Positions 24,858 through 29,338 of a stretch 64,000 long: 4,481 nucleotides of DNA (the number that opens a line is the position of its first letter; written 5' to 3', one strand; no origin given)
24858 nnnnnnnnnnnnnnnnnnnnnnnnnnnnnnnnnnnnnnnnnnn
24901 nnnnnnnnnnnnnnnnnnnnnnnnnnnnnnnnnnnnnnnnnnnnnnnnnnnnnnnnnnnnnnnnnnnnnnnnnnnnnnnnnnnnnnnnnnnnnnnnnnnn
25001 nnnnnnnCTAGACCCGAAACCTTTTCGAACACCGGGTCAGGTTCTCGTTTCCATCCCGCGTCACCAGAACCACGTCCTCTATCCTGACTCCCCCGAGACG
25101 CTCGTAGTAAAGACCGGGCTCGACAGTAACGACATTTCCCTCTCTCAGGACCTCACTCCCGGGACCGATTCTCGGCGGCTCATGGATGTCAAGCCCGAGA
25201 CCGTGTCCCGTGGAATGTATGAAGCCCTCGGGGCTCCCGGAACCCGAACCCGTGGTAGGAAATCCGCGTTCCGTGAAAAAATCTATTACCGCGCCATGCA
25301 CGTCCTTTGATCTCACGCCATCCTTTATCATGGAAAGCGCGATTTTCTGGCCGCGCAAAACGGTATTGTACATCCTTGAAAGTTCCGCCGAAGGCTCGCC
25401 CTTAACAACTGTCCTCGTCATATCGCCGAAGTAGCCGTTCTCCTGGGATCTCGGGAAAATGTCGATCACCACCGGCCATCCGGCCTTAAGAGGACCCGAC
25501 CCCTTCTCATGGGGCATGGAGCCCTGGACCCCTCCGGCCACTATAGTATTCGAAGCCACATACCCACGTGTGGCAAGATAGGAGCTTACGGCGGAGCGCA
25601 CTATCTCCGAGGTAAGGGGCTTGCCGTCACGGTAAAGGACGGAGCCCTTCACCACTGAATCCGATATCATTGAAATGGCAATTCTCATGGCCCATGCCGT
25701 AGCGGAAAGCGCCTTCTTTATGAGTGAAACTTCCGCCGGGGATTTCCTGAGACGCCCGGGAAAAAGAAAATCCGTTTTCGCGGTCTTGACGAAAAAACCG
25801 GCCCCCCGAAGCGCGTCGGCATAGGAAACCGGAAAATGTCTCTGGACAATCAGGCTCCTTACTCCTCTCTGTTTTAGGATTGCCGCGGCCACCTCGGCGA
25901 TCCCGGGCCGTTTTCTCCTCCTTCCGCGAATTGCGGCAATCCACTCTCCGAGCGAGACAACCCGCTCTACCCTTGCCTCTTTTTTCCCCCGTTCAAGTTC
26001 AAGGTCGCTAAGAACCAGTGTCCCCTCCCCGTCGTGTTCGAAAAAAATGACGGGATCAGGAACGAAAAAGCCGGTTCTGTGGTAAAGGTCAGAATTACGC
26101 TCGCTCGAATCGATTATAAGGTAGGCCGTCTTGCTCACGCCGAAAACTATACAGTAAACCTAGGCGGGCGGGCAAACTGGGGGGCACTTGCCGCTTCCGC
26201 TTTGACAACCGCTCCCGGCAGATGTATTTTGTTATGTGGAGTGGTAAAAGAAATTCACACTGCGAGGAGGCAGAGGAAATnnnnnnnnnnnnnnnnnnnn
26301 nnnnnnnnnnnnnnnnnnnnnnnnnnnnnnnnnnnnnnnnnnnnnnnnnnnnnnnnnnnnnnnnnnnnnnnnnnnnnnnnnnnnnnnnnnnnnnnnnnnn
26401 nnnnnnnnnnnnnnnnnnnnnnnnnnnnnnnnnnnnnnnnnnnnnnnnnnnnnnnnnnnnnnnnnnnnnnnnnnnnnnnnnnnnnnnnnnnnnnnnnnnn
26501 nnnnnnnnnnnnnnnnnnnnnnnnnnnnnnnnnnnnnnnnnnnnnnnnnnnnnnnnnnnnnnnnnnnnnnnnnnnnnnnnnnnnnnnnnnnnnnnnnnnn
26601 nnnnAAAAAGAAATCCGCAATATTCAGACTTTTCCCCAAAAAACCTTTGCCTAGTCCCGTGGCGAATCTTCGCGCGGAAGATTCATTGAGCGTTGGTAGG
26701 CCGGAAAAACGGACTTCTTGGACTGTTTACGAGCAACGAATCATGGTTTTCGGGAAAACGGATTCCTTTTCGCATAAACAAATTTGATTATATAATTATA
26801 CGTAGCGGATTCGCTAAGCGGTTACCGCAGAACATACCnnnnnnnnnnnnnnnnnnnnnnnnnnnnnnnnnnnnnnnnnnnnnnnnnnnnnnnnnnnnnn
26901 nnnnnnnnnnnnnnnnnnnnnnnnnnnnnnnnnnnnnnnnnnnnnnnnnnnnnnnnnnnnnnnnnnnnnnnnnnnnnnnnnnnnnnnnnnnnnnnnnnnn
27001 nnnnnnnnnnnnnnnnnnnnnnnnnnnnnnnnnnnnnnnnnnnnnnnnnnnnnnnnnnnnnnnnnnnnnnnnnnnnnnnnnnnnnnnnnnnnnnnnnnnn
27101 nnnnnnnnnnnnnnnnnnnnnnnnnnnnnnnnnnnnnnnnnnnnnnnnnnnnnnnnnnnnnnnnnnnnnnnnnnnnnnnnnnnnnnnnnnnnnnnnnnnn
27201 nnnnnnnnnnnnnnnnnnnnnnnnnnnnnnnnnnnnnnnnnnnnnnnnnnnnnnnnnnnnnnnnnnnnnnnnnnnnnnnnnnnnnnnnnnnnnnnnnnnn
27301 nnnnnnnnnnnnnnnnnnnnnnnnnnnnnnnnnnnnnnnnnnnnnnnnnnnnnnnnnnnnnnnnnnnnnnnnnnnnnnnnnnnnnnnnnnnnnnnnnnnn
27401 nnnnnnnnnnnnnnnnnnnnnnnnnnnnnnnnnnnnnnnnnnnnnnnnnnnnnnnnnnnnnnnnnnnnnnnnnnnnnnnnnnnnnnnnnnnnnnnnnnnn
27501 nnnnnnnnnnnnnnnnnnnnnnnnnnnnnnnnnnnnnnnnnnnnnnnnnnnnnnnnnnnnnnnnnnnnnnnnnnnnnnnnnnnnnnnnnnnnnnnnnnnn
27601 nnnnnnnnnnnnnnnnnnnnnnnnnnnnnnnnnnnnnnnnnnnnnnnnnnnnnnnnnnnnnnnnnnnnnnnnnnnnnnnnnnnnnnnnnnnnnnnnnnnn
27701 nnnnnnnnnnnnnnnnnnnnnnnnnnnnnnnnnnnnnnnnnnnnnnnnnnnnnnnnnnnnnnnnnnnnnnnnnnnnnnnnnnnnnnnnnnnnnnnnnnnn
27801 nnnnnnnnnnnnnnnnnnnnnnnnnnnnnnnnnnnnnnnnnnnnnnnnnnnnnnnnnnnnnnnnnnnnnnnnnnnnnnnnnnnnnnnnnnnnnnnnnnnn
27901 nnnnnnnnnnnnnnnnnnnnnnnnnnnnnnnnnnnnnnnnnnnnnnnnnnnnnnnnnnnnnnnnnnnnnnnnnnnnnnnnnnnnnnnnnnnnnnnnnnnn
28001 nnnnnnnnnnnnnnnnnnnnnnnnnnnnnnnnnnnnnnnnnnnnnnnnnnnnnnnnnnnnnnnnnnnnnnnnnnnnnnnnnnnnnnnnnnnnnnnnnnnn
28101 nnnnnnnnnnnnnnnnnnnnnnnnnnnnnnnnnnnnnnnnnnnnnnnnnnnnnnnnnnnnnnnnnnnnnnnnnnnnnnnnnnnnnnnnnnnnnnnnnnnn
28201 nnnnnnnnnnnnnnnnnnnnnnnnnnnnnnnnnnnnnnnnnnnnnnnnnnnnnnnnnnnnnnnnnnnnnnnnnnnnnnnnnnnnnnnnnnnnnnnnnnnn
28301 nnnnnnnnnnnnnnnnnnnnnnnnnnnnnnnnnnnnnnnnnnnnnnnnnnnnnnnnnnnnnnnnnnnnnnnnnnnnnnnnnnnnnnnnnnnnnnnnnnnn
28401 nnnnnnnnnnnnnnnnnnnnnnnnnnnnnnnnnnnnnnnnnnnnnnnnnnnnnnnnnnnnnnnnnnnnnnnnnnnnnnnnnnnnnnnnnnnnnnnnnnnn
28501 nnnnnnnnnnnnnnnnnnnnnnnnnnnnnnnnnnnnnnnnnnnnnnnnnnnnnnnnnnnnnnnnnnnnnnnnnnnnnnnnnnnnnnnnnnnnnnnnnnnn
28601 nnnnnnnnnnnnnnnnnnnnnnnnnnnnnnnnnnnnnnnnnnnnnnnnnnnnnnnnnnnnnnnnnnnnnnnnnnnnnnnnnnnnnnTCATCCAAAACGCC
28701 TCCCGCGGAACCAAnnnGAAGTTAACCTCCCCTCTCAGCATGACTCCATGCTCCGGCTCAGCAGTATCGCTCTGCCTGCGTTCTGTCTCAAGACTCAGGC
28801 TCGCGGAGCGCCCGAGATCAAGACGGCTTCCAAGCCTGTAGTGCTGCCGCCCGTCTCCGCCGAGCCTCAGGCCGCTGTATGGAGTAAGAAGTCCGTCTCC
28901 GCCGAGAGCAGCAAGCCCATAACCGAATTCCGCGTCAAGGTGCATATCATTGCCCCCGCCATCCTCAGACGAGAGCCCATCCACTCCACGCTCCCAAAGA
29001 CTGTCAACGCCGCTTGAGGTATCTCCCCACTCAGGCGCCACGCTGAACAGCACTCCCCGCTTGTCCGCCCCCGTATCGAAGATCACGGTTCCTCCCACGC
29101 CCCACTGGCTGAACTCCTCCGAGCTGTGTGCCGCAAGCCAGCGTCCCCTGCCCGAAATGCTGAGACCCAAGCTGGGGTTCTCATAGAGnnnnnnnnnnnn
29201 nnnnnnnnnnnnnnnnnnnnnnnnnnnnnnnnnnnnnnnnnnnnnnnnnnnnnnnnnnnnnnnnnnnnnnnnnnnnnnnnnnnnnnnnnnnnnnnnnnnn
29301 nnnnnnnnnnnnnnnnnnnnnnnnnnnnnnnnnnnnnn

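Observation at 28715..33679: Giant surface protein combining animal-like SRCR, FN3 and cadherin modules with an outer-membrane beta-barrel anchor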

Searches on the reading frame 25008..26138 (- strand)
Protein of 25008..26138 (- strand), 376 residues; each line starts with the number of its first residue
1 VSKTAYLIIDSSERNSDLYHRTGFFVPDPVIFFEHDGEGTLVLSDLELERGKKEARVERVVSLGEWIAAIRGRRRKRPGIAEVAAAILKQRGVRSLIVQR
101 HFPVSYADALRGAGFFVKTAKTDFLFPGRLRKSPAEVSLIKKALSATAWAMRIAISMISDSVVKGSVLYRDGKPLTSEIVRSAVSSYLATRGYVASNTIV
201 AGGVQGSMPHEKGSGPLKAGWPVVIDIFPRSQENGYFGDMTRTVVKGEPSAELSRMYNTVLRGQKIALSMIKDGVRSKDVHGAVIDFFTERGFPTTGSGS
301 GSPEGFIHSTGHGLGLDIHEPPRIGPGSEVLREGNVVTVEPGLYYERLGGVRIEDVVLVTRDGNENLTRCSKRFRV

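Call 12: search_protein_families(library=pfam, proteins=[window:25008-26138:-], max_evalue=0.00001)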
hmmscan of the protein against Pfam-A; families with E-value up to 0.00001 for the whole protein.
window:25008-26138:- (376 aa): 1 family
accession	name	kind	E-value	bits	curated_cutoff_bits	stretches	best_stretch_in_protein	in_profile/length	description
PF00557.29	Peptidase_M24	-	2e-45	155.6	23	1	140-360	3-207/208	Metallopeptidase family M24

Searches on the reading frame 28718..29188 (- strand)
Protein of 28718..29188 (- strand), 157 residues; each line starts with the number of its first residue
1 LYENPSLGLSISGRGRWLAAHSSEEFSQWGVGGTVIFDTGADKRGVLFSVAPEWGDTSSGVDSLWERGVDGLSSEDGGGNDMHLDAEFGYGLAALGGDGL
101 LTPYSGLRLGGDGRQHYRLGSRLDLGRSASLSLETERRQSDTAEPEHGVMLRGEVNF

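Call 60: search_protein_families(library=pfam, proteins=[window:28718-29188:-], max_evalue=10)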
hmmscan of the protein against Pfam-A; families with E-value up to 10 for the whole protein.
seq(157 aa): 0 families
